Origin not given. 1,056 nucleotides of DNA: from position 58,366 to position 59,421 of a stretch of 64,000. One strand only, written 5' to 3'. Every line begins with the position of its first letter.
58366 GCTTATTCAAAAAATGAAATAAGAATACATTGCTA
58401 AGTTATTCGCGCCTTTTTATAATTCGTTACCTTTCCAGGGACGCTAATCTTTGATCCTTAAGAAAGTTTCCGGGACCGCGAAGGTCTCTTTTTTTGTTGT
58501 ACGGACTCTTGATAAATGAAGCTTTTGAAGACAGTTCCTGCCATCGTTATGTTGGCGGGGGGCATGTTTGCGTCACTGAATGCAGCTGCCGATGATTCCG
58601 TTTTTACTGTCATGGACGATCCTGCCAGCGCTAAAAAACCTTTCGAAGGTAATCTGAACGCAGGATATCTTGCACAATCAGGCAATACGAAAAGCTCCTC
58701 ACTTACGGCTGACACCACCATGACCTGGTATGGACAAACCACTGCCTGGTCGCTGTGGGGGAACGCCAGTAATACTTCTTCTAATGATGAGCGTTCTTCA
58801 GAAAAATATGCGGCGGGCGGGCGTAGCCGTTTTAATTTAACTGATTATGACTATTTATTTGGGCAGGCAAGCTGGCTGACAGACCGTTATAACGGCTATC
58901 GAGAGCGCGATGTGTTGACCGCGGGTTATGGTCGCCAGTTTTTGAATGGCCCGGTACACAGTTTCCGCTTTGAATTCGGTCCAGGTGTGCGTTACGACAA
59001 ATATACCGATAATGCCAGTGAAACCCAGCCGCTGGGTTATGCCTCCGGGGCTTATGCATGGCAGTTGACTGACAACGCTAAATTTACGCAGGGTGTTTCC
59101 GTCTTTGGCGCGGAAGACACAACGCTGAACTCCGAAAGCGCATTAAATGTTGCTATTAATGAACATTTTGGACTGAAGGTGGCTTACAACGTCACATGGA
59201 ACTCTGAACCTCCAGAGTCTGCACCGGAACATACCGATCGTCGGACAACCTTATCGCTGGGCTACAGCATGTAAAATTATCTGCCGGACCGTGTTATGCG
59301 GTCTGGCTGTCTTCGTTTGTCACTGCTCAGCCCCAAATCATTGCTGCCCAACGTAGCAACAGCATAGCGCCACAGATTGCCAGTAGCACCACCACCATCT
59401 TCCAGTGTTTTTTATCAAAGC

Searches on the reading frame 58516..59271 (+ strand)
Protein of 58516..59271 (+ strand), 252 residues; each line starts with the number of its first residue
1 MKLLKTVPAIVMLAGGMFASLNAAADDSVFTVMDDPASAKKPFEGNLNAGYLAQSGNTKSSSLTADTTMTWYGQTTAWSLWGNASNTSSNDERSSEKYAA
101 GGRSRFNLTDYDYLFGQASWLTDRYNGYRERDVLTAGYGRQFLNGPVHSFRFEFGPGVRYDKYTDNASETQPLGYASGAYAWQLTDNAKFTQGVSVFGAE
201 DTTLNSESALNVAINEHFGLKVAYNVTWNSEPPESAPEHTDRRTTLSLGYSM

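Call 11: find_related_loci(query=window:58516-59271:+, collection=genome_contigs, flank=2500)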
Query window:58516-59271:+ (252 aa) in genome_contigs; peptide patterns used: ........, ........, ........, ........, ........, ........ (x = any residue, [..] = any of these).
193 stretches matched a pattern; 180 encode a relative of the query (tblastn E <= 1e-3); the best 80 are kept; 80 distinct loci.
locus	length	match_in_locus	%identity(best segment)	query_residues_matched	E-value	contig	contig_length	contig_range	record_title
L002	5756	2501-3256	98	1-252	1e-168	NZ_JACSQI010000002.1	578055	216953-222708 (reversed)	Escherichia whittamii strain Sa2BVA5 NODE_2_length_578055_cov_7.746463, whole genome shotgun sequence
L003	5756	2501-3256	98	1-252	1e-168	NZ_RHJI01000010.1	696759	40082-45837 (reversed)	Escherichia sp. E1V33 1V33_10_consensus, whole genome shotgun sequence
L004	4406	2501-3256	98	1-252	1e-170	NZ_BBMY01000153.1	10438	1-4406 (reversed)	Escherichia albertii NBRC 107761 = DSM 17582 strain NBRC 107761, whole genome shotgun sequence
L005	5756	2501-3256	98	1-252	3e-168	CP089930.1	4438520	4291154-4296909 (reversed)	Escherichia coli strain E69 chromosome, complete genome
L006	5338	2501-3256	91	1-252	4e-159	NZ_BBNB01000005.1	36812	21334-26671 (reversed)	Citrobacter sedlakii NBRC 105722, whole genome shotgun sequence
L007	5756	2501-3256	90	1-252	4e-158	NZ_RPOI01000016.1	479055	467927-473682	Citrobacter youngae strain CCUG 30791 citrobacter_youngae_CCUG30791T_0000016, whole genome shotgun sequence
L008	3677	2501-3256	90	1-252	2e-160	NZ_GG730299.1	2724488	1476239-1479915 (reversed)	Citrobacter youngae ATCC 29220 Scfld0, whole genome shotgun sequence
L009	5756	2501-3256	90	1-252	1e-157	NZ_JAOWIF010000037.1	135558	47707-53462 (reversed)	Citrobacter sp. Cu233 230, whole genome shotgun sequence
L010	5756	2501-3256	90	1-252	8e-158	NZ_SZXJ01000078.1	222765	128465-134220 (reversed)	Citrobacter sp. wls619 contig51, whole genome shotgun sequence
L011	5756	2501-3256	91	1-252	1e-157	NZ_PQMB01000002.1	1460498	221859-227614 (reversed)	Citrobacter amalonaticus strain S646 scaffold2.1, whole genome shotgun sequence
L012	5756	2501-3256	90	1-252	2e-157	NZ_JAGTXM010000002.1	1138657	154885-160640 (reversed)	Citrobacter amalonaticus strain ku-bf3 scaffold_1, whole genome shotgun sequence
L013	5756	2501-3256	90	1-252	2e-157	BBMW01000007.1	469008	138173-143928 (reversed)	Citrobacter werkmanii NBRC 105721 DNA, contig: CIWKM07, whole genome shotgun sequence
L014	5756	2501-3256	90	1-252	2e-157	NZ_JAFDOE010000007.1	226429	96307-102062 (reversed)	Citrobacter sp. FP75 contig7, whole genome shotgun sequence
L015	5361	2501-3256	90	1-252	1e-157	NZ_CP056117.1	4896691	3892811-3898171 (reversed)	Enterobacter cloacae strain DSM 26481 chromosome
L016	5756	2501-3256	90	1-252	2e-157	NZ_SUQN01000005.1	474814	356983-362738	Citrobacter gillenii strain UMG736 UMG736_5, whole genome shotgun sequence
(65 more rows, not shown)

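Call 54: find_homologous_proteins(query=window:58516-59271:+, max_evalue=1e-10)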
Query window:58516-59271:+ (252 aa): 197 proteins with E <= 1e-10 among 520 candidates; the best 120 are listed.
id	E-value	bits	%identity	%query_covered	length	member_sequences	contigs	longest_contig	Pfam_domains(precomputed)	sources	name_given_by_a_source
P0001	4.0e-163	559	99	100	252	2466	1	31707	PF04338.19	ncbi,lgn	ncbi:TPA: YdiY family protein [Escherichia coli]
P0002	4.0e-150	517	89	100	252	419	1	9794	PF04338.19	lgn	-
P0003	7.3e-150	516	88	100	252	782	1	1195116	PF04338.19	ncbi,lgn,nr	ncbi:YdiY family protein [Salmonella enterica]|nr:YdiY family protein [Salmonella enterica]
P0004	1.8e-149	514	89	100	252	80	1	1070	PF04338.19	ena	-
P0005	2.2e-149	514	89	100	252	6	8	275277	PF04338.19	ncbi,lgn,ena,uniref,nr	ncbi:hypothetical protein CJP72_05025 [Citrobacter sp. NCU1]|uniref:DUF481 domain-containing protein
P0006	1.2e-146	505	86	100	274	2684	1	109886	PF04338.19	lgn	-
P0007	2.2e-146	504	86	100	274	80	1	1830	PF04338.19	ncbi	-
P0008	8.9e-144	496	93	100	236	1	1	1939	PF04338.19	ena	-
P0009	1.6e-141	488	84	100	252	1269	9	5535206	PF04338.19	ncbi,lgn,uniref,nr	ncbi:YdiY family protein [Klebsiella variicola]|uniref:DUF481 domain-containing protein n=1 Tax=Kleb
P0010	3.4e-141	487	83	100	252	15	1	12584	PF04338.19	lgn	-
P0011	1.6e-140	485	83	100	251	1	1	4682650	PF04338.19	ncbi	ncbi:DUF481 domain-containing protein [Salmonella enterica]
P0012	1.7e-140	485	85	100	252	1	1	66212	PF04338.19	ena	-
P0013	7.3e-140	483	90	100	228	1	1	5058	PF04338.19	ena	-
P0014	1.6e-139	482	90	100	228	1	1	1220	PF04338.19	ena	-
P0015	1.7e-139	482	83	100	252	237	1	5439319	PF04338.19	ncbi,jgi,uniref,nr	ncbi:YdiY family protein [Raoultella ornithinolytica]|jgi:putative salt-induced outer membrane prote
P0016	2.4e-138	478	81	100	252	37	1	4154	PF04338.19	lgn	-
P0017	2.2e-137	475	82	100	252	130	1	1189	PF04338.19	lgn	-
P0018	4.4e-137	474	81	100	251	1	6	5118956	PF04338.19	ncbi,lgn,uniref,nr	ncbi:putative salt-induced outer membrane protein [Kosakonia oryzendophytica]|uniref:Putative salt-i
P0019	4.6e-137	474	82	100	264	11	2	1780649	PF04338.19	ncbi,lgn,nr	ncbi:putative salt-induced outer membrane protein [Enterobacter sp. BIGb0383]|nr:putative salt-induc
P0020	8.1e-137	473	81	100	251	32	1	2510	PF04338.19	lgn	-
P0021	1.6e-136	472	82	100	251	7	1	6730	PF04338.19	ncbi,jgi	-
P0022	2.6e-136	471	82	100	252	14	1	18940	PF04338.19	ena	-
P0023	5.3e-136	470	82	100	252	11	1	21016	PF04338.19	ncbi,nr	ncbi:MAG TPA: hypothetical protein DDY57_13490 [Franconibacter pulveris]|nr:hypothetical protein [Fr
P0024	5.9e-136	470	80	100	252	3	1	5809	PF04338.19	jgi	jgi:Putative salt-induced outer membrane protein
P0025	9.2e-136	470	81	100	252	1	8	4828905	PF04338.19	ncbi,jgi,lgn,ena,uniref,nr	ncbi:DUF481 domain-containing protein [Intestinirhabdus alba]|jgi:putative salt-induced outer membra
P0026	1.6e-135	469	84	96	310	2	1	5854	PF04338.19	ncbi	-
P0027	1.6e-135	469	84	96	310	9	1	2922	PF04338.19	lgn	-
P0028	2.7e-135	468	82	100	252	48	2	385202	PF04338.19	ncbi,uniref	ncbi:DUF481 domain-containing protein [Atlantibacter hermannii]|uniref:DUF481 domain-containing prot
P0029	3.3e-135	468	79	100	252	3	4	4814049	PF04338.19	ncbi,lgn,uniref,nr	ncbi:DUF481 domain-containing protein [[Enterobacter] lignolyticus]|uniref:Salt-induced outer membra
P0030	1.4e-134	466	81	100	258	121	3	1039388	PF04338.19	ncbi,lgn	-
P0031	1.8e-134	465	80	100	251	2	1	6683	PF04338.19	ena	-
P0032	2.8e-134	465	80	100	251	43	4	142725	PF04338.19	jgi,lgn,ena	jgi:putative salt-induced outer membrane protein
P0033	8.0e-132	457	87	90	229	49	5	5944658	PF04338.19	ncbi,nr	ncbi:membrane protein [Klebsiella oxytoca]|nr:outer membrane protein [Klebsiella oxytoca] GJK43801.1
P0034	1.0e-131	456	86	100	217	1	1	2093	PF04338.19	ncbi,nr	ncbi:MAG: DUF481 domain-containing protein [Escherichia coli]|nr:DUF481 domain-containing protein [E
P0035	5.5e-130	451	77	100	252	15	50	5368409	PF04338.19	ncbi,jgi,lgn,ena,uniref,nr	ncbi:DUF481 domain-containing protein [Pluralibacter gergoviae]|uniref:DUF481 domain-containing prot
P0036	1.2e-129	450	78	100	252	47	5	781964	PF04338.19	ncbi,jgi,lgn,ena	-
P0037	2.2e-128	445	76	100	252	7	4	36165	PF04338.19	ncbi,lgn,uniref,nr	ncbi:DUF481 domain-containing protein [uncultured Pluralibacter sp.]|uniref:DUF481 domain-containing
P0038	3.5e-128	445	76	100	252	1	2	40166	PF04338.19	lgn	-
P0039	3.6e-128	445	77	100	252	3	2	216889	PF04338.19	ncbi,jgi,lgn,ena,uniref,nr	ncbi:putative outer membrane protein [Buttiauxella ferragutiae ATCC 51602]|uniref:Outer membrane pro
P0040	4.2e-128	444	77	100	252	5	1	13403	PF04338.19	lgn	-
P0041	9.1e-128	443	77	100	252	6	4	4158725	PF04338.19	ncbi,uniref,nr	ncbi:YdiY family protein [Shimwellia blattae]|uniref:DUF481 domain-containing protein n=1 Tax=Shimwe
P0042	2.8e-127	442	78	100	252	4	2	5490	PF04338.19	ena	-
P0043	3.5e-127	441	76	100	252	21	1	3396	PF04338.19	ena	-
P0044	3.7e-127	441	77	100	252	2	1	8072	PF04338.19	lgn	-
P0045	9.0e-127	440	76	100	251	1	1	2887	PF04338.19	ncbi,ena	-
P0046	9.0e-126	437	78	100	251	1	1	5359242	PF04338.19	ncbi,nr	ncbi:DUF481 domain-containing protein [Klebsiella pneumoniae]|nr:DUF481 domain-containing protein [K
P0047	2.6e-125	435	75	100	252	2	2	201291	PF04338.19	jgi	jgi:putative salt-induced outer membrane protein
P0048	1.1e-124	433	75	100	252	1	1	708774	PF04338.19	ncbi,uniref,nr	ncbi:DUF481 domain-containing protein [Entomohabitans teleogrylli]|uniref:DUF481 domain-containing p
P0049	1.9e-124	432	83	100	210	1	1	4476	PF04338.19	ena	-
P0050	3.8e-124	431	75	100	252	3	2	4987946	PF04338.19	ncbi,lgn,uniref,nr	ncbi:Putative salt-induced outer membrane protein [Buttiauxella agrestis]|uniref:Salt-induced outer 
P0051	1.9e-123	429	73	100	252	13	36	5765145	PF04338.19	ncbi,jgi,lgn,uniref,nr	ncbi:hypothetical protein A9B99_18330 [Mangrovibacter phragmitis]|jgi:putative salt-induced outer me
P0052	4.0e-121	422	74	100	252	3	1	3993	PF04338.19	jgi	-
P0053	4.2e-121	422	74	100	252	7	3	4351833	PF04338.19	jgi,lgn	jgi:putative salt-induced outer membrane protein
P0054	5.7e-121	421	73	100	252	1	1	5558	PF04338.19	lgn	-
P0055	1.2e-120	420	81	100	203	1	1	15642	PF04338.19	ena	-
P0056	1.3e-118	413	73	100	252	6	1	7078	PF04338.19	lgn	-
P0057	4.3e-118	412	72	100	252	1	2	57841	PF04338.19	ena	-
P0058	3.2e-117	409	73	100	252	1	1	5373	PF04338.19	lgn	-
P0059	4.0e-117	409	73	100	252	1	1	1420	PF04338.19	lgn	-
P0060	5.7e-117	408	76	100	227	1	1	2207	PF04338.19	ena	-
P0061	4.3e-115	402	72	96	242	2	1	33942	PF04338.19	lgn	-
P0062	5.4e-115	402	69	100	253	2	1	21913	PF04338.19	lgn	-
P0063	5.1e-113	395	69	100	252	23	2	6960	PF04338.19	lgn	-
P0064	1.8e-112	393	69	100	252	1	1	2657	PF04338.19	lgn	-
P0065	3.1e-110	386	66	100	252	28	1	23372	PF04338.19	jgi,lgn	-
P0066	3.7e-110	386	79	90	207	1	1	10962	PF04338.19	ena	-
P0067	6.4e-109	382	67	100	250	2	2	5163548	PF04338.19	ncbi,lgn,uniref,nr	ncbi:putative salt-induced outer membrane protein [Erwinia toletana]|uniref:Salt-induced outer membr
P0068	9.3e-107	375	66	100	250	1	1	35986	PF04338.19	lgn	-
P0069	9.9e-106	371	69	91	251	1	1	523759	PF04338.19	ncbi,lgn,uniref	ncbi:YdiY family protein [Pantoea sp. B65]|uniref:DUF481 domain-containing protein n=1 Tax=Pantoea s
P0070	9.9e-106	371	69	91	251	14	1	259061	PF04338.19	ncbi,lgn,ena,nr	nr:DUF481 domain-containing protein [uncultured Erwinia sp.]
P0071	9.7e-105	368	66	100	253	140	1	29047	PF04338.19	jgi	-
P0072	2.5e-104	367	65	100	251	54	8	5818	PF04338.19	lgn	-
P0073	2.6e-104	367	65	100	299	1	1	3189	PF04338.19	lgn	-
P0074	3.7e-104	366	65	100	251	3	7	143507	PF04338.19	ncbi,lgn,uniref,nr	ncbi:hypothetical protein BL250_06180 [Erwinia sp. OLTSP20]|uniref:DUF481 domain-containing protein 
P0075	5.0e-104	366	100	64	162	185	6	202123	PF04338.19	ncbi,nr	ncbi:TPA: DUF481 domain-containing protein, partial [Escherichia coli]|nr:DUF481 domain-containing p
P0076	9.4e-104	365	64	100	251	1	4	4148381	PF04338.19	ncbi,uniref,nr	ncbi:membrane protein [[Pantoea] beijingensis]|uniref:Membrane protein n=1 Tax=[Pantoea] beijingensi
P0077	9.6e-104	365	64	100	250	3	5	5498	PF04338.19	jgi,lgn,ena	-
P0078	2.8e-103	363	65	100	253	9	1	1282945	PF04338.19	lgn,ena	-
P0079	4.8e-103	362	65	100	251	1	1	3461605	PF04338.19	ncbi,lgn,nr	ncbi:MAG: hypothetical protein XXXJIFNMEKO3_01617 [Candidatus Erwinia impunctatus]|nr:hypothetical p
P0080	5.6e-103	362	67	90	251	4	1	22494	PF04338.19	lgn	-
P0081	9.6e-103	361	64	100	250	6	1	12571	PF04338.19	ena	-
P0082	9.9e-103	361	65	100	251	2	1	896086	PF04338.19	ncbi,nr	ncbi:hypothetical protein CIG19_01510 [Enterobacterales bacterium CwR94]|nr:hypothetical protein CIG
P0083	4.3e-102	359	65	100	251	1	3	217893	PF04338.19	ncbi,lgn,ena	-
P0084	5.5e-102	359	65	100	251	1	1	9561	PF04338.19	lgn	-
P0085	6.6e-102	359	68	91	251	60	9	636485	PF04338.19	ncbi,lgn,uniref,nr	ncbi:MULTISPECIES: DUF481 domain-containing protein [Erwinia]|uniref:Membrane protein n=2 Tax=Erwini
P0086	1.1e-101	358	65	94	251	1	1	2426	PF04338.19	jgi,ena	-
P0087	3.6e-101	356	65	100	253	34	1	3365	PF04338.19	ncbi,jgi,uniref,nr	ncbi:DUF481 domain-containing protein [Mixta calida]|uniref:DUF481 domain-containing protein n=1 Tax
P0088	2.5e-100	353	62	100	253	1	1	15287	PF04338.19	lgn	-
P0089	3.1e-100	353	63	100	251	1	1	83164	PF04338.19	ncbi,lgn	-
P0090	4.4e-100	353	64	100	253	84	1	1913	PF04338.19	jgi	-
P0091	1.3e-99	351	63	100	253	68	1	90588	PF04338.19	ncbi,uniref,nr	ncbi:DUF481 domain-containing protein [Pantoea rwandensis]|uniref:DUF481 domain-containing protein n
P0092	1.7e-99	351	62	100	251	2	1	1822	PF04338.19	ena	-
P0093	2.9e-99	350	87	69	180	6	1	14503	PF04338.19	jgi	jgi:putative salt-induced outer membrane protein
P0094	4.7e-99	349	83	73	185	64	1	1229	PF04338.19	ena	-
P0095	2.8e-98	347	81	74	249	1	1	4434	PF04338.19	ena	-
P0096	2.9e-98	347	64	100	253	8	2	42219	PF04338.19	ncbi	-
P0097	3.5e-98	346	63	100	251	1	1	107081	PF04338.19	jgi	-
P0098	5.1e-98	346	60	100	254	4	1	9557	PF04338.19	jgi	-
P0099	5.1e-98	346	75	87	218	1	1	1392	PF04338.19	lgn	-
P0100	1.6e-97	344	100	62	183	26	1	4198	PF04338.19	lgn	-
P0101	3.4e-97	343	82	73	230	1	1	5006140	PF04338.19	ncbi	-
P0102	9.4e-97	342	63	100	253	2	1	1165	PF04338.19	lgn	-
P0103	1.0e-96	342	63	100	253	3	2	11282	PF04338.19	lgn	-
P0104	1.4e-96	341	62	100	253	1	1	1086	PF04338.19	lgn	-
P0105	1.8e-96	341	63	100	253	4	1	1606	PF04338.19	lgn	-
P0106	2.5e-96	340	63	100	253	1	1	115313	PF04338.19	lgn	-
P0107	8.5e-96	339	88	67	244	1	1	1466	PF04338.19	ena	-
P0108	1.6e-95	338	74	87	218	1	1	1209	PF04338.19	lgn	-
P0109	1.7e-95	338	66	91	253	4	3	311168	PF04338.19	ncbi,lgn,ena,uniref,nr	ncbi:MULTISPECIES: DUF481 domain-containing protein [unclassified Tatumella]|uniref:DUF481 domain-co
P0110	2.5e-95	337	60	100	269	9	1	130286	PF04338.19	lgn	-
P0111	1.2e-93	332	62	100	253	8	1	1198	PF04338.19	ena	-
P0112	1.9e-93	331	90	67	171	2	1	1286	PF04338.19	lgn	-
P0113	2.3e-93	331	60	100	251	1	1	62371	PF04338.19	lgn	-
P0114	4.0e-93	330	83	68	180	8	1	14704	PF04338.19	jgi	jgi:putative salt-induced outer membrane protein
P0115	1.2e-92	328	88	65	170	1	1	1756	PF04338.19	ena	-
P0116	7.3e-92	326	62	100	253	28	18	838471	PF04338.19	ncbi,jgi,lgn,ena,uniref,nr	ncbi:DUF481 domain-containing protein [Rosenbergiella epipactidis]|uniref:DUF481 domain-containing p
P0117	7.4e-92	326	61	100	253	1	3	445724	PF04338.19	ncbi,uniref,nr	ncbi:DUF481 domain-containing protein [Rosenbergiella australiborealis]|uniref:DUF481 domain-contain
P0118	2.3e-91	324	57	100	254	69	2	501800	PF04338.19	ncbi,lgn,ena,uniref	ncbi:YdiY family protein [Rahnella inusitata]|uniref:DUF481 domain-containing protein n=1 Tax=Rahnel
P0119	1.6e-90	321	62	93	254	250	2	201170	PF04338.19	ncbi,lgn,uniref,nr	ncbi:DUF481 domain-containing protein [Serratia marcescens]|uniref:DUF481 domain-containing protein 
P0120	1.6e-90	321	90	62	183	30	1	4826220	PF04338.19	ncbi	-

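Call 55: find_encoding_contigs(protein=P0067, flank=1500, max_places=1)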
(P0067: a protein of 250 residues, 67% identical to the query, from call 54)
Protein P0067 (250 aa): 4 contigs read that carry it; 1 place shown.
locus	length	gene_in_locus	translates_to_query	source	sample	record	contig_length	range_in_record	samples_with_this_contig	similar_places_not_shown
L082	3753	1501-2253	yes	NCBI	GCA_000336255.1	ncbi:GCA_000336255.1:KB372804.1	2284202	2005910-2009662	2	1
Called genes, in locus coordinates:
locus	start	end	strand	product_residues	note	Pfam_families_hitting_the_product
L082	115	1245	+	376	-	PF01497:Peripla_BP_2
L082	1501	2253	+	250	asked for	PF04338:DUF481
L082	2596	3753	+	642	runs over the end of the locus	PF02824:TGS, PF07973:tRNA_SAD, PF00587:tRNA-synt_2b, PF03129:HGTP_anticodon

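Call 56: find_encoding_contigs(protein=P0091, flank=1500, max_places=1)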
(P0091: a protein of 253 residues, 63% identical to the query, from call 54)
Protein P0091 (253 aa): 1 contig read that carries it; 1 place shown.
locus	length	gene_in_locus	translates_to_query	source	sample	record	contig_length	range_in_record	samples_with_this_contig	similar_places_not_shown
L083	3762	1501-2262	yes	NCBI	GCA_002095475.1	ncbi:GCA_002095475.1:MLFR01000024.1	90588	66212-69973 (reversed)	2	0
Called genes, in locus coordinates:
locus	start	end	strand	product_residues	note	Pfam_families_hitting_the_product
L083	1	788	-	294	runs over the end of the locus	PF03881:Fructosamin_kin, PF01636:APH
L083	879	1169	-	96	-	PF11080:GhoS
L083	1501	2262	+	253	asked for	PF04338:DUF481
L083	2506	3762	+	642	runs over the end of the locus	PF02824:TGS, PF07973:tRNA_SAD, PF00587:tRNA-synt_2b, PF03129:HGTP_anticodon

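Call 57: find_encoding_contigs(protein=P0119, flank=1500, max_places=1)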
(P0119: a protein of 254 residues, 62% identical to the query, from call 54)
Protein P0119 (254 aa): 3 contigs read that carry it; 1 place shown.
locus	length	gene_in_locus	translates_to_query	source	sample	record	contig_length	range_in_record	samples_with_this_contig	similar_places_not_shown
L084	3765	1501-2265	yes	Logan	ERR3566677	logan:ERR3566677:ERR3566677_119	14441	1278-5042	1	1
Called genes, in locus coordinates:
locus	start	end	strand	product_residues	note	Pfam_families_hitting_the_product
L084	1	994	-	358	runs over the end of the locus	PF00793:DAHP_synth_1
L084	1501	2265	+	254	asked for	PF04338:DUF481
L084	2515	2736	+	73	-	PF16080:Phage_holin_2_3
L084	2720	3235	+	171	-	PF00959:Phage_lysozyme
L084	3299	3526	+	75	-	PF04606:Ogr_Delta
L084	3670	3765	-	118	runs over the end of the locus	PF01245:Ribosomal_L19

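Call 58: find_encoding_contigs(protein=P0118, flank=1500, max_places=1)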
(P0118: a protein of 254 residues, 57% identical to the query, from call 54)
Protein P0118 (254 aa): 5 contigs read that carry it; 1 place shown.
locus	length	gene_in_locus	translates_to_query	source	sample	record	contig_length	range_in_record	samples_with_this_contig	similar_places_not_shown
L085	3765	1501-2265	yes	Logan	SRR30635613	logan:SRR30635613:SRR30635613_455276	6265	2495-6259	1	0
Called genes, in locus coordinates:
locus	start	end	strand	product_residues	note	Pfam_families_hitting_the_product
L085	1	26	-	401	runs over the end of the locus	PF07690:MFS_1, PF00083:Sugar_tr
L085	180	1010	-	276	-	PF02540:NAD_synthase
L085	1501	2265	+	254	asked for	PF04338:DUF481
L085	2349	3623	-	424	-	PF04285:DUF444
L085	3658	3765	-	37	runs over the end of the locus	?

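Call 59: find_encoding_contigs(protein=P0051, flank=1500, max_places=1)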
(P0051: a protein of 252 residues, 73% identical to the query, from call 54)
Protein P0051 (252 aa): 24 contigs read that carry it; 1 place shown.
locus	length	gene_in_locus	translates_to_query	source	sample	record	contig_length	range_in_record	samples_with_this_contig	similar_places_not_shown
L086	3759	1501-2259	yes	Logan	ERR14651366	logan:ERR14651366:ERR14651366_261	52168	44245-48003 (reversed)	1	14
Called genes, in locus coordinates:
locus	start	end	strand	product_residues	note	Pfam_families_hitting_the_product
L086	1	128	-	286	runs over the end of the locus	PF03881:Fructosamin_kin, PF01636:APH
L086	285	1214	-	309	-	PF00294:PfkB, PF08543:Phos_pyr_kin (weak)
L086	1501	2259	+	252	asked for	PF04338:DUF481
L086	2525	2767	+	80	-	-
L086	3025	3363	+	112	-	PF06942:GlpM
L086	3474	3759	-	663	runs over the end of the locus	PF02743:dCache_1 (weak), PF22673:MCP-like_PDC_1, PF00015:MCPsignal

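Call 60: find_encoding_contigs(protein=P0050, flank=1500, max_places=1)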
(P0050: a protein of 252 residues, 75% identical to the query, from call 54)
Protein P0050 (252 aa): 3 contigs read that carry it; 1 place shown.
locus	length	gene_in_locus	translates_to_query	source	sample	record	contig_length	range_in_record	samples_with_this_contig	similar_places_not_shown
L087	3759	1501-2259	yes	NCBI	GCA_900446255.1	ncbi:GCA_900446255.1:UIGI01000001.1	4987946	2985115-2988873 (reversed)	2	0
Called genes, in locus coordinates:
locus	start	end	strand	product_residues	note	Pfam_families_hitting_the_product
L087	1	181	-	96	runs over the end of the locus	PF11080:GhoS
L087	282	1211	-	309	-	PF00294:PfkB, PF08543:Phos_pyr_kin (weak)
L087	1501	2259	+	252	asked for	PF04338:DUF481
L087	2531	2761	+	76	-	-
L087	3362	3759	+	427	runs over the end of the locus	PF13356:Arm-DNA-bind_3, PF22022:Phage_int_M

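Call 61: find_encoding_contigs(protein=P0041, flank=1500, max_places=1)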
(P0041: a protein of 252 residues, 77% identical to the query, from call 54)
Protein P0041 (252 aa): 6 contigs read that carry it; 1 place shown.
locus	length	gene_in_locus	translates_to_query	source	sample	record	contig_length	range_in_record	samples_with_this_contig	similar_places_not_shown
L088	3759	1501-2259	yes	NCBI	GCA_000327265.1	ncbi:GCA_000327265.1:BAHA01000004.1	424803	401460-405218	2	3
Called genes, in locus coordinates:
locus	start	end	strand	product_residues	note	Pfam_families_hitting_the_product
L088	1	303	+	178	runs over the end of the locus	PF14002:YniB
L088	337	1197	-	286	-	PF03881:Fructosamin_kin, PF01636:APH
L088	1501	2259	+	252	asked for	PF04338:DUF481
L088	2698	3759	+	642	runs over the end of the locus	PF02824:TGS, PF07973:tRNA_SAD, PF00587:tRNA-synt_2b, PF03129:HGTP_anticodon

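Call 62: find_encoding_contigs(protein=P0003, flank=1500, max_places=1)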
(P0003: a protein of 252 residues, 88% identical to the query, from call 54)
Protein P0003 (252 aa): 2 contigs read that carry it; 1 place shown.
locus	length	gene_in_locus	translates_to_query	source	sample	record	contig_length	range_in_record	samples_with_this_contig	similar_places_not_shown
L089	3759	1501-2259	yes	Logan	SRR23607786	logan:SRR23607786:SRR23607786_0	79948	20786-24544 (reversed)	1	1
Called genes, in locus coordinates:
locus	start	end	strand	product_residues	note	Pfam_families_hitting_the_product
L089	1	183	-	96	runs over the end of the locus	PF11080:GhoS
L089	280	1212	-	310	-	PF00294:PfkB, PF08543:Phos_pyr_kin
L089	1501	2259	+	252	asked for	PF04338:DUF481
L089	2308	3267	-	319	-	PF09982:LpxR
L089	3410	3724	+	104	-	-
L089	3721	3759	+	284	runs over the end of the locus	PF01223:Endonuclease_NS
